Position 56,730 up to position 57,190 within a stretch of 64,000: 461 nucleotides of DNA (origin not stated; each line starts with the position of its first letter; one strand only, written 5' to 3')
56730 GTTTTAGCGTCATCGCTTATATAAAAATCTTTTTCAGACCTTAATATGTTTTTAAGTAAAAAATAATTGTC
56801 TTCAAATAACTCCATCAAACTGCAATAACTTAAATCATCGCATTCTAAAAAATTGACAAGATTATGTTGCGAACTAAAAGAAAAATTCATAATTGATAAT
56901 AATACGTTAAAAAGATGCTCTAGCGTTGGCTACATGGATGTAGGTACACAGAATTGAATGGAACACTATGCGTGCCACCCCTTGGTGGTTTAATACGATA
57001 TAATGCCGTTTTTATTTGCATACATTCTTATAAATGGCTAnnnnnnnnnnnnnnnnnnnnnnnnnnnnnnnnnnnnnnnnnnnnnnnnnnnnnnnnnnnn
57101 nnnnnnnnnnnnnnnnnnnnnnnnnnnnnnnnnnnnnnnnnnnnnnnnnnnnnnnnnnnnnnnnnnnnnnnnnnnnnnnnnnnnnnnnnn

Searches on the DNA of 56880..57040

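Call 76: search_rna_families(source=window, start=56880, end=57040, threshold=evalue, max_evalue=10)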
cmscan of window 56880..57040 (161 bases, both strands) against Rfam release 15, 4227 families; matches with E-value up to 10: 1.
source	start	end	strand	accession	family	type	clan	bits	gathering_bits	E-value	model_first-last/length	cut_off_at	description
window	56880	56962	-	RF01401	rseX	Gene; sRNA;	-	18.7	50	3.2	1-94/94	no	rseX Hfq binding RNA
